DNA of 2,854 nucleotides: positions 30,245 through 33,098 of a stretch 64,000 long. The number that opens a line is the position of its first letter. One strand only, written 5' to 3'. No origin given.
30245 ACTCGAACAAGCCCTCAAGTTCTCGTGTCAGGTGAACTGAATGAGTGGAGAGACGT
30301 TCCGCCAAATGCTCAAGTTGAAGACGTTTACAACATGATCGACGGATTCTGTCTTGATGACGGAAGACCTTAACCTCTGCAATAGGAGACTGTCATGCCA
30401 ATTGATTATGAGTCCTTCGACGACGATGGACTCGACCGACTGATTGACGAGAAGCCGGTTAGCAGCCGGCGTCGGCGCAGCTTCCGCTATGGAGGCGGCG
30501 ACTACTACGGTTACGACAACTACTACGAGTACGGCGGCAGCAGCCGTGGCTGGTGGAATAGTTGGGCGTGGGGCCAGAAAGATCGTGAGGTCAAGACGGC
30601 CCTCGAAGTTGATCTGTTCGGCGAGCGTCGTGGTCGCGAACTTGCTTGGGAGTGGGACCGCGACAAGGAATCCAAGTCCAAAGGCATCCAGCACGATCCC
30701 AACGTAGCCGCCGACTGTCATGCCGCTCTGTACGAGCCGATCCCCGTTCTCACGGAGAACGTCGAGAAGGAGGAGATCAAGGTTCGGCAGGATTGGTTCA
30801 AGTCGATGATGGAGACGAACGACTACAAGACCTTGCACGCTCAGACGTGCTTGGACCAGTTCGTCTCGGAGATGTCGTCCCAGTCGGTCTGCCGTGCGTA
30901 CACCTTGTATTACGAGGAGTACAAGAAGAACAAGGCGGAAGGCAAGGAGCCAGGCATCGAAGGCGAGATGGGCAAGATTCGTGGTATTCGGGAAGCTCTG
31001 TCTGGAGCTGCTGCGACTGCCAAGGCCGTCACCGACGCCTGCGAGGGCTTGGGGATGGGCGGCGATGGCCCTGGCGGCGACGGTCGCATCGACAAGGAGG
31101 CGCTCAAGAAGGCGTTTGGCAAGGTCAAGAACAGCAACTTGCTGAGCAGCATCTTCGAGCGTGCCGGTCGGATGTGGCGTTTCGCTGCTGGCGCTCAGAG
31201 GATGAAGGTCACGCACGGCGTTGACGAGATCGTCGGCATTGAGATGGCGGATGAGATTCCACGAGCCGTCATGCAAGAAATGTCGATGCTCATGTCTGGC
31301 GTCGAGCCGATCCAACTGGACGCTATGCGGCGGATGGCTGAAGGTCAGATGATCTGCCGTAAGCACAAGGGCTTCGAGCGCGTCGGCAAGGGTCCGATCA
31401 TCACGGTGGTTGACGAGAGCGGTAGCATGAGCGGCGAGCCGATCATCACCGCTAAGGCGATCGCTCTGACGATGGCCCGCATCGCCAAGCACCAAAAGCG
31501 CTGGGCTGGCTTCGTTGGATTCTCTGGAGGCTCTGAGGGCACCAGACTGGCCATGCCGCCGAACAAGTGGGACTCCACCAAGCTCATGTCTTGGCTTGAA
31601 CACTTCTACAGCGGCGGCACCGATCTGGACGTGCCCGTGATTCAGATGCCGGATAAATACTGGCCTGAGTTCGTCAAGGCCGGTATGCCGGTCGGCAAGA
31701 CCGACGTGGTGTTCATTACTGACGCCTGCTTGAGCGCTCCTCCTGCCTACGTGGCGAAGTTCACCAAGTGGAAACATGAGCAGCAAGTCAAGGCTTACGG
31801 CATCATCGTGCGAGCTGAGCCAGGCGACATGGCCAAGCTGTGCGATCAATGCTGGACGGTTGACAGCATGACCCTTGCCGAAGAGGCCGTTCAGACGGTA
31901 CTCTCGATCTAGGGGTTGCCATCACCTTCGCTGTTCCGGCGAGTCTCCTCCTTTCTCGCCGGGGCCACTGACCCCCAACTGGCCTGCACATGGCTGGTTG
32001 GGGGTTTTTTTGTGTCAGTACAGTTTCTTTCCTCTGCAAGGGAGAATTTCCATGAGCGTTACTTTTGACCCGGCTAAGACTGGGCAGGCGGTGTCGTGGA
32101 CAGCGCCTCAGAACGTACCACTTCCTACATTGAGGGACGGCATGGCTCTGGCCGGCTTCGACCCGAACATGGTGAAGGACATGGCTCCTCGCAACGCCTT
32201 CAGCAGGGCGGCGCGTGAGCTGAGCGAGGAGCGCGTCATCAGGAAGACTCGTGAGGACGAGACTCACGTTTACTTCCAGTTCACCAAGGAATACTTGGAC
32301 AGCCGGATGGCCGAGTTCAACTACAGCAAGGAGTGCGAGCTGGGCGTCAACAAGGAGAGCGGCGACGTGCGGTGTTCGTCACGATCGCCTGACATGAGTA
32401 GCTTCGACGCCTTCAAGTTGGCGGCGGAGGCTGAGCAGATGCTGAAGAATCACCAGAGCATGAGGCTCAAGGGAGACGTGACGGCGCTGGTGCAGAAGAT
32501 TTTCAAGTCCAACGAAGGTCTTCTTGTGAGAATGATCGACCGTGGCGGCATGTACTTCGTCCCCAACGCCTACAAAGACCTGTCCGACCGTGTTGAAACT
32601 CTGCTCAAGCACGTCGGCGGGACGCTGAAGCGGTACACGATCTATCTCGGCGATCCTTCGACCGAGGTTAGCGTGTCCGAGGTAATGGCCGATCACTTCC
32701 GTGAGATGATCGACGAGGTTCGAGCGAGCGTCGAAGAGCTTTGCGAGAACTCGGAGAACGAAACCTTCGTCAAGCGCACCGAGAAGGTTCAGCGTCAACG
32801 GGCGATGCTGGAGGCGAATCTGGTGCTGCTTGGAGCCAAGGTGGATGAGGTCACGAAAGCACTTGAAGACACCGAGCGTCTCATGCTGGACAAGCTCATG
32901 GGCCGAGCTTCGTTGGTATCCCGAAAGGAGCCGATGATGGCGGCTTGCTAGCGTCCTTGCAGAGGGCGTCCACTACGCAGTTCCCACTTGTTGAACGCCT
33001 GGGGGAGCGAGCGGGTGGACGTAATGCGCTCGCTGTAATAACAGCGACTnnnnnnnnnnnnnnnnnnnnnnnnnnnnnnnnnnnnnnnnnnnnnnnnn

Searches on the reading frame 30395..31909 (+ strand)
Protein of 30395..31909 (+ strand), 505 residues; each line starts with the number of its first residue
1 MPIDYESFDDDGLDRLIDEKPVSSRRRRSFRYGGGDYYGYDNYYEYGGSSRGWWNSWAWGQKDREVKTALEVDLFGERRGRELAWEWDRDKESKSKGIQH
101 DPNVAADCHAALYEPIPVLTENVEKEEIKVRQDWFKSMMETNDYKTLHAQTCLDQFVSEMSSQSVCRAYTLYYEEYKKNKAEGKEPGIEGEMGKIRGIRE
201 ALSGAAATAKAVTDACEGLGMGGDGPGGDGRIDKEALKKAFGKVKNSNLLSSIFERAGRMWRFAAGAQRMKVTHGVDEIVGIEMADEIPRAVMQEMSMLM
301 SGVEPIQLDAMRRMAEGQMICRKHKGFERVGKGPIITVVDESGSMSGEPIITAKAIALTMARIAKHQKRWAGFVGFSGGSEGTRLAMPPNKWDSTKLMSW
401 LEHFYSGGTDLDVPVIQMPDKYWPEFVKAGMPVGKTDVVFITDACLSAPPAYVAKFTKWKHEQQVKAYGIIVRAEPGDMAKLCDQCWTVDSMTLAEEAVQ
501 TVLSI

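Call 10: search_protein_families(library=pfam, proteins=[window:30395-31909:+], max_evalue=0.001)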
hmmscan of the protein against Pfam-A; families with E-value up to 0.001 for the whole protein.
window:30395-31909:+ (505 aa): 0 families

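Call 16: find_related_loci(query=window:30395-31909:+, collection=viral_contigs, flank=10000)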
Query window:30395-31909:+ (505 aa) in viral_contigs; peptide patterns used: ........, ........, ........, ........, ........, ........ (x = any residue, [..] = any of these).
12 stretches matched a pattern, but none encodes a relative of the query by tblastn (E <= 1e-3).

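Call 19: find_encoding_contigs(protein=window:30395-31909:+, flank=10000, max_places=10)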
Protein window:30395-31909:+ (505 aa): no gene with exactly this product is on record in the collection.

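Call 35: search_protein_representatives(protein=window:30395-31909:+)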
Query: 505 residues. Proteins with E-value up to 0.001 (for the whole library): 3410; up to 1e-10: 1831; up to 1e-30: 331. The best 150 are listed.
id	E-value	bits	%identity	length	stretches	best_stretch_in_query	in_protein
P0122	0.0e+00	1173.8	100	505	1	1-505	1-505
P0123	7.4e-105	368.0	41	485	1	69-505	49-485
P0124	1.1e-100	354.2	43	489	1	67-505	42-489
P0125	1.2e-99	350.8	41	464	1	70-505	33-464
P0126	4.5e-99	348.9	42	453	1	67-504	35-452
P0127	1.1e-98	347.7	43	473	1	68-499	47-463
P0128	1.2e-96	340.9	40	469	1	67-505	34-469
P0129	5.9e-96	338.6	44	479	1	67-505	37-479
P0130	2.0e-94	333.6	41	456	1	69-505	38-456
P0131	2.9e-94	333.0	42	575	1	68-505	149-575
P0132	2.8e-93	329.8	40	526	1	69-504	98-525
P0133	6.0e-91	322.1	43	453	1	62-504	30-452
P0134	1.0e-88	314.7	41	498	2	99-505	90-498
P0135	3.1e-88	313.2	39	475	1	66-504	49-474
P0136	3.3e-88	313.1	41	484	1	102-505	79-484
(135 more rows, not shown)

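Call 63: find_related_loci(query=A2, collection=genome_contigs, flank=10000)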
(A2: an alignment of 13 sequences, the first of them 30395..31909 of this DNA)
Query A2 (505 aa) in genome_contigs; peptide patterns used: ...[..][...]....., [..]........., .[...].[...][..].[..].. (x = any residue, [..] = any of these).
200 stretches matched a pattern; 65 encode a relative of the query (tblastn E <= 1e-3); 65 distinct loci.
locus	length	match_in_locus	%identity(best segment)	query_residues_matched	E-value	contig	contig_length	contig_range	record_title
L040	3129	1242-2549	39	67-505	1e-92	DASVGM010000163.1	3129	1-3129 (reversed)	MAG TPA_asm: Pirellulales bacterium isolate SMAG_U2115 k141_1511976, whole genome shotgun sequence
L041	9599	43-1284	38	96-505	1e-85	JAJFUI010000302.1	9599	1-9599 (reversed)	MAG: Planctomycetaceae bacterium isolate bin.426 k141_1705220, whole genome shotgun sequence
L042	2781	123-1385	38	68-505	6e-87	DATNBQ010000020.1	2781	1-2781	MAG TPA_asm: Urbifossiella sp. isolate SMAG_U11192 k141_310655, whole genome shotgun sequence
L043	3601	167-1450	37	68-505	1e-84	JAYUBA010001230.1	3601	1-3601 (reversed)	MAG: Frigoriglobus sp. isolate GFS_6685 GFS_6685_1229, whole genome shotgun sequence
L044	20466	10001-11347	38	68-505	1e-82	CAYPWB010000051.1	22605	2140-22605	MAG TPA_asm: uncultured Planctomycetaceae bacterium isolate SRP332253_co1_62 genome assembly, contig: NODE_3574_length_2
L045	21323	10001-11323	37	61-505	2e-82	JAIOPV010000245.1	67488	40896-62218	MAG: Planctomycetota bacterium isolate LakeFargette_0920_ALND_MAG_60_11 LacPavin_0920_ALND_scaffold_661094, whole genome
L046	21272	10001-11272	38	68-505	2e-80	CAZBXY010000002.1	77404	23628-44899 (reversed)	MAG TPA_asm: uncultured Frigoriglobus sp. isolate SRP287051_co2_76 genome assembly, contig: NODE_735_length_77404_cov_16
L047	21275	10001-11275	36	68-505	9e-80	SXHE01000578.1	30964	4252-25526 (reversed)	MAG: Planctomycetia bacterium isolate F1-120-MAGs012 F1-120__c586446, whole genome shotgun sequence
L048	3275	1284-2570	37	67-505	4e-80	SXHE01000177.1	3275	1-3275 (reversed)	MAG: Planctomycetia bacterium isolate F1-120-MAGs012 F1-120__c168533, whole genome shotgun sequence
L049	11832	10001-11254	36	68-505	1e-78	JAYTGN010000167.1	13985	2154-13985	MAG: Gemmataceae bacterium isolate GFS_2344 GFS_2344_166, whole genome shotgun sequence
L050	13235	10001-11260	37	68-505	3e-78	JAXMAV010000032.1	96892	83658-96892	MAG: Gemmataceae bacterium isolate STL-PLA19 C3.136.fa-32, whole genome shotgun sequence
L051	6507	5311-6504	38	68-480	3e-78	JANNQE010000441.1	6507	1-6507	MAG: Planctomycetia bacterium isolate SOY_31_metabat_55 SOY_31_k141_1404357, whole genome shotgun sequence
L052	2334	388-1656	36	68-505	1e-79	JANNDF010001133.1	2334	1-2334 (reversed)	MAG: Planctomycetia bacterium isolate OTE_78_concoct_33 OTE_78_k141_1278550, whole genome shotgun sequence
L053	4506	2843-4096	36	69-505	5e-77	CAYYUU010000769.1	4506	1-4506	MAG TPA_asm: uncultured Alcaligenaceae bacterium isolate SRP128890_co1_186 genome assembly, contig: NODE_25462_length_45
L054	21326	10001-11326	35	68-505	6e-76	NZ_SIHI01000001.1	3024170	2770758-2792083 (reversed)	Thalassoglobus neptunius strain KOR42 KOR42_contig00001, whole genome shotgun sequence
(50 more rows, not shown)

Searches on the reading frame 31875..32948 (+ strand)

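Call 10: search_protein_families(library=pfam, proteins=[window:31875-32948:+], max_evalue=0.001)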
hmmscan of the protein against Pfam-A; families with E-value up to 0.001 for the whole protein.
window:31875-32948:+ (358 aa): 1 family
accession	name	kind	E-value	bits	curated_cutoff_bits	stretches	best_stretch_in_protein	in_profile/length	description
PF20529.3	DUF6744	-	3.8e-08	33.1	27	1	89-293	43-260/314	Family of unknown function (DUF6744)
